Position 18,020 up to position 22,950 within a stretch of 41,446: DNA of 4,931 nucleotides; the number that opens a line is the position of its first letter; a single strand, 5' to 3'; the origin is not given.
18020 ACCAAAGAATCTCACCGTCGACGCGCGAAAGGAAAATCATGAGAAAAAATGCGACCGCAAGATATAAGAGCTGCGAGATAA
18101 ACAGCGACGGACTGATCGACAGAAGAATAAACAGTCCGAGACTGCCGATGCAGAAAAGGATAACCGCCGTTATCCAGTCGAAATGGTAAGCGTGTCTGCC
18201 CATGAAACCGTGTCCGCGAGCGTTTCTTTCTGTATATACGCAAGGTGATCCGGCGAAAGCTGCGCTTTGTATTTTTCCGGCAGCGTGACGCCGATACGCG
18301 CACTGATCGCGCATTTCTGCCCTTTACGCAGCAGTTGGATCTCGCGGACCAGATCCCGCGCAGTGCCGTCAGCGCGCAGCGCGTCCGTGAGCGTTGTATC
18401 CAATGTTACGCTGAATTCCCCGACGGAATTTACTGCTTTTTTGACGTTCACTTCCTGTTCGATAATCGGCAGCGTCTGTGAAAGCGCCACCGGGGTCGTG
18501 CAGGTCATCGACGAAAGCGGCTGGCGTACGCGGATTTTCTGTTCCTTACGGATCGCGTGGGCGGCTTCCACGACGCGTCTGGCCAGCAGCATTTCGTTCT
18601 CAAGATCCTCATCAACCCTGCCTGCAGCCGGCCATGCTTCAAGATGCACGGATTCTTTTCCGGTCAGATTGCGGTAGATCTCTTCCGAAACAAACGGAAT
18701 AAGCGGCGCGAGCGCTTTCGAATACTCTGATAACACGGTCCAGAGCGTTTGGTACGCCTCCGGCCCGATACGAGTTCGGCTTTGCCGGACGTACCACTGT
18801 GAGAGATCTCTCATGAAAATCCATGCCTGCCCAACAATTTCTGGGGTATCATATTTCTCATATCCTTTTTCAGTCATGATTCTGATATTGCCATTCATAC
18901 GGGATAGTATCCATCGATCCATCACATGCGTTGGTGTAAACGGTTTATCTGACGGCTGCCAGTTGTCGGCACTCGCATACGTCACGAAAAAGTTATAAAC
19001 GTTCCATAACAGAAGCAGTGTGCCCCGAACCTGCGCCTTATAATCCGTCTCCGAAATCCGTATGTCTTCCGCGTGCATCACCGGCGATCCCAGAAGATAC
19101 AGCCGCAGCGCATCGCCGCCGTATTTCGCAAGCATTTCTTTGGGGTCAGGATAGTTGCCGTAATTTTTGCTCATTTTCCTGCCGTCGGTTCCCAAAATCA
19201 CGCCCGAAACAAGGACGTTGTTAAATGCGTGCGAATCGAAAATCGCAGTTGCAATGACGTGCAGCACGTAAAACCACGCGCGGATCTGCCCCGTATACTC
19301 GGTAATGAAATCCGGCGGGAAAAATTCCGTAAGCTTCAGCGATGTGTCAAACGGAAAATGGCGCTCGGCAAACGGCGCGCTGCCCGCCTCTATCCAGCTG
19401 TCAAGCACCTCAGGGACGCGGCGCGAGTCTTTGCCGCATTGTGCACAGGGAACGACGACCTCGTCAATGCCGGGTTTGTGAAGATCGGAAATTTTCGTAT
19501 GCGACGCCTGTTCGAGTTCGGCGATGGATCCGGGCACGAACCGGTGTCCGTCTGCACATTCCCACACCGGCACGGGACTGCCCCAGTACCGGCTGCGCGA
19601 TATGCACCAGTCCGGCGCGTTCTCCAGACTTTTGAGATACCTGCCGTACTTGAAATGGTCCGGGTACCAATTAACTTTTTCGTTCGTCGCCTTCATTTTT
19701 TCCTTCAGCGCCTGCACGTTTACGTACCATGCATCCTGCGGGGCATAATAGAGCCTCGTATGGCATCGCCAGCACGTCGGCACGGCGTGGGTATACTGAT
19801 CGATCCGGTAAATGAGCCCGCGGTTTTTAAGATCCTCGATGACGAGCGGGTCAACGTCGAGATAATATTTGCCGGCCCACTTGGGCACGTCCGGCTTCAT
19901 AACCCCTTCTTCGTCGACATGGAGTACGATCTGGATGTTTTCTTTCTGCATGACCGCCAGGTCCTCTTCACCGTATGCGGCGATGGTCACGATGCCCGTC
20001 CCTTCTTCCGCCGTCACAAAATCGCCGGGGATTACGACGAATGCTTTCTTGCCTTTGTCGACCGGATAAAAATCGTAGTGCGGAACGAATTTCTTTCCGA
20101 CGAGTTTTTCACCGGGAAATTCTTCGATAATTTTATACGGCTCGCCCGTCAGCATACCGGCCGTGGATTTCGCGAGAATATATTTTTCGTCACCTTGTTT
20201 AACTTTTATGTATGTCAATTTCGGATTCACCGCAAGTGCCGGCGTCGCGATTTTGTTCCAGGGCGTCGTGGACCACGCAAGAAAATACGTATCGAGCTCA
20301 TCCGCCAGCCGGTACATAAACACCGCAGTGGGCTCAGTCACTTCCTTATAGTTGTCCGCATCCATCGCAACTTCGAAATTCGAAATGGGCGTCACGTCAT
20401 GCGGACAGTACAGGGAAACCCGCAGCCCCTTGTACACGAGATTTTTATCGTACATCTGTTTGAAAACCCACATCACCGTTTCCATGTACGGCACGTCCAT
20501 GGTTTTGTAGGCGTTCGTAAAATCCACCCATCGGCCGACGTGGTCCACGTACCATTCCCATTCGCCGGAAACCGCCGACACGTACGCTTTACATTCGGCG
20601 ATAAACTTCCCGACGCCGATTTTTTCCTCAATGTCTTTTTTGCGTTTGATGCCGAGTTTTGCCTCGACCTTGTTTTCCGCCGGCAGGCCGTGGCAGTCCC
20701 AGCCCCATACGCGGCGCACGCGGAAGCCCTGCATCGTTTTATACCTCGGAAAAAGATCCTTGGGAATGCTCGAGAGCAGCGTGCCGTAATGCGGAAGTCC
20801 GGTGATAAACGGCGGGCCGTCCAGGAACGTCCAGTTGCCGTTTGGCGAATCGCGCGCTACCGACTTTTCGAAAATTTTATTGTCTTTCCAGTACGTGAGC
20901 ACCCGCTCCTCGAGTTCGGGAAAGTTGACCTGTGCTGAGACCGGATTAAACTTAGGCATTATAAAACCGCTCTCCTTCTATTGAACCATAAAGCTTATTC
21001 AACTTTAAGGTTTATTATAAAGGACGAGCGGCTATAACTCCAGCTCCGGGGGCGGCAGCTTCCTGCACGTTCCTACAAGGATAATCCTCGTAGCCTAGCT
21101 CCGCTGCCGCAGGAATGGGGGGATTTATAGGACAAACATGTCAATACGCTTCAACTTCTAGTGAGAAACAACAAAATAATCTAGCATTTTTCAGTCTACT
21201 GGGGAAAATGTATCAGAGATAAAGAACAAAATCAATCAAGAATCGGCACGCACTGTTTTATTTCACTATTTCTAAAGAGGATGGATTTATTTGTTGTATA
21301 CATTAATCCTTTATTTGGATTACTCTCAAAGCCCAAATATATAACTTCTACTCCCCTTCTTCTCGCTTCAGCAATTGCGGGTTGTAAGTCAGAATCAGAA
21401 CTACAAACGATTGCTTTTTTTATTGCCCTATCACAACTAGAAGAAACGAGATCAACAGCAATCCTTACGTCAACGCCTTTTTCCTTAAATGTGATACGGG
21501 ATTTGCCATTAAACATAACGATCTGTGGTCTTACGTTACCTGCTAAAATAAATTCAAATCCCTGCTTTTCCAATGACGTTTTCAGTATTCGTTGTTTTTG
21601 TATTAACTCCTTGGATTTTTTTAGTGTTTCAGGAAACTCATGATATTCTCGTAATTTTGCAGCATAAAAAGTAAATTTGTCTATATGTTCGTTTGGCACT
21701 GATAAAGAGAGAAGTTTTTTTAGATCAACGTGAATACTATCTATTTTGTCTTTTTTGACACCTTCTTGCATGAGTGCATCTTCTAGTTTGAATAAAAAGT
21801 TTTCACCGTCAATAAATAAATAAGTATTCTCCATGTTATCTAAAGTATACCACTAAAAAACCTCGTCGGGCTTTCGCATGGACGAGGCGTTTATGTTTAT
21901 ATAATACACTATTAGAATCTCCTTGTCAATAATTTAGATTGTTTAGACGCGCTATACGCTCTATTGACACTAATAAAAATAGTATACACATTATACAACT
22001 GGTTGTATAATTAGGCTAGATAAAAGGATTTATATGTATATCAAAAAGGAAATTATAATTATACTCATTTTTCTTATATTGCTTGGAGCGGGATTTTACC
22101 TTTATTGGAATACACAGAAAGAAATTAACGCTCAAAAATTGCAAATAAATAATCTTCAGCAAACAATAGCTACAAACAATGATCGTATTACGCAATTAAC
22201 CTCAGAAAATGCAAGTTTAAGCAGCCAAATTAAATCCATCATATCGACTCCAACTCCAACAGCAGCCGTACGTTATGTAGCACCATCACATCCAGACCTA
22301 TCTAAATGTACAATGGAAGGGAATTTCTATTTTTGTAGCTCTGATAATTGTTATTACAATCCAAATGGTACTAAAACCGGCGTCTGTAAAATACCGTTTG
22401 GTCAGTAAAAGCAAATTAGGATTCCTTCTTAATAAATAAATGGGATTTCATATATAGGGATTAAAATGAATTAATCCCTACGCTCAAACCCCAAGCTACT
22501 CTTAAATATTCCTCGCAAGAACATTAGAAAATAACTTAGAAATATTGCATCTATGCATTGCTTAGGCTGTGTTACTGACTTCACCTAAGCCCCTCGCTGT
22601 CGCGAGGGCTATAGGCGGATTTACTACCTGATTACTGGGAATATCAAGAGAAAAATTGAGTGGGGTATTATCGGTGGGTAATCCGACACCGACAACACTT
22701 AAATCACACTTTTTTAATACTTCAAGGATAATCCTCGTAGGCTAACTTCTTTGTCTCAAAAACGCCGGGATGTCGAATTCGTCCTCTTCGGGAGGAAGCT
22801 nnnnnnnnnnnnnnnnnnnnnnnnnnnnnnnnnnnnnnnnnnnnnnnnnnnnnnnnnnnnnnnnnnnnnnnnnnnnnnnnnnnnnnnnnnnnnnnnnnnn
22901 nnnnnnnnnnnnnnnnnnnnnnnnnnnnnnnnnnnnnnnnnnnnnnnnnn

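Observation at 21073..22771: Low-GC 1.65-kb insertion inside the codons of the FtsZ C-terminal peptide, with the displaced original ftsZ tail still readable at the far junction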

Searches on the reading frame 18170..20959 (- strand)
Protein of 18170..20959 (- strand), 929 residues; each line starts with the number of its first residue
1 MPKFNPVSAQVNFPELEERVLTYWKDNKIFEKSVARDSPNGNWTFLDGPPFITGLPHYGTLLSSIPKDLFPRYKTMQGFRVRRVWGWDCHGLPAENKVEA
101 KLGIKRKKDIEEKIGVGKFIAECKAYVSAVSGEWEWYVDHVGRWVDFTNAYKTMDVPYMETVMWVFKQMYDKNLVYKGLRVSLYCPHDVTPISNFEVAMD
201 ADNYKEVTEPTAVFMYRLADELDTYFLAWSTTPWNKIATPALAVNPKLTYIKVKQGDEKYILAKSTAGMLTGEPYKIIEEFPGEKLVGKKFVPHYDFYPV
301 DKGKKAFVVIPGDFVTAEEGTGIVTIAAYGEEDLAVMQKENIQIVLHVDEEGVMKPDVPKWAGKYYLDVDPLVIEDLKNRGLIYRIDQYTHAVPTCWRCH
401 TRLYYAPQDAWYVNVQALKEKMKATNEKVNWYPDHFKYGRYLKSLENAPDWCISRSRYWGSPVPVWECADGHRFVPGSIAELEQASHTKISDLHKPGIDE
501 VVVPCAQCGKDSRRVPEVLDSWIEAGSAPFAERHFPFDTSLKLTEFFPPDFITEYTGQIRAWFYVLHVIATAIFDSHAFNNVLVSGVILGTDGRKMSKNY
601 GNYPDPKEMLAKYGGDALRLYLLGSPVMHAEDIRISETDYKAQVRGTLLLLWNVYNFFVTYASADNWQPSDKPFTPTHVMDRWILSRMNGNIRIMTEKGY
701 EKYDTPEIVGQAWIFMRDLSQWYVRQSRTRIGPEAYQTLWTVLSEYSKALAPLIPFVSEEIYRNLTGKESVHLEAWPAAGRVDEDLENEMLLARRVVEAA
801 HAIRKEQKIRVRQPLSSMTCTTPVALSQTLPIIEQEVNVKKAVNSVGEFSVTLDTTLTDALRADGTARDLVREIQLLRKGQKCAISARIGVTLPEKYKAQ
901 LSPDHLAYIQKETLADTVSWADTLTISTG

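Call 7: search_protein_families(library=pfam, proteins=[window:18170-20959:-], max_evalue=0.01)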
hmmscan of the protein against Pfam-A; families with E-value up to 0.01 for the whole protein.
window:18170-20959:- (929 aa): 4 families
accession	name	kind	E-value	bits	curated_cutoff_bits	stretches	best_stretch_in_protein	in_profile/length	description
PF00133.28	tRNA-synt_1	-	1.8e-116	389.8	22.7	1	20-633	2-413/414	tRNA synthetases class I (I, L, M and V)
PF08264.19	Anticodon_1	-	5e-26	91.8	25.1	1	681-816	1-145/148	Anticodon-binding domain of tRNA ligase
PF19302.4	DUF5915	-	9.7e-16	58.3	27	1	793-923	45-175/195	Domain of unknown function (DUF5915)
PF09334.17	tRNA-synt_1g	-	1.6e-15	57.2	20.1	2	50-190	8-128/391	tRNA synthetases class I (M)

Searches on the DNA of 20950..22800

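Call 44: search_rna_families(source=window, start=20950, end=22800, threshold=evalue, max_evalue=1)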
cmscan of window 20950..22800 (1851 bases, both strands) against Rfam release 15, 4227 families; matches with E-value up to 1: 1.
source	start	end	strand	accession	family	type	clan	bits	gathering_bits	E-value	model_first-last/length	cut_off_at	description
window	21893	21989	-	RF03813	MIR8041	Gene; miRNA;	-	22.7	80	0.17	1-71/71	no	MIR8041 microRNA precursor family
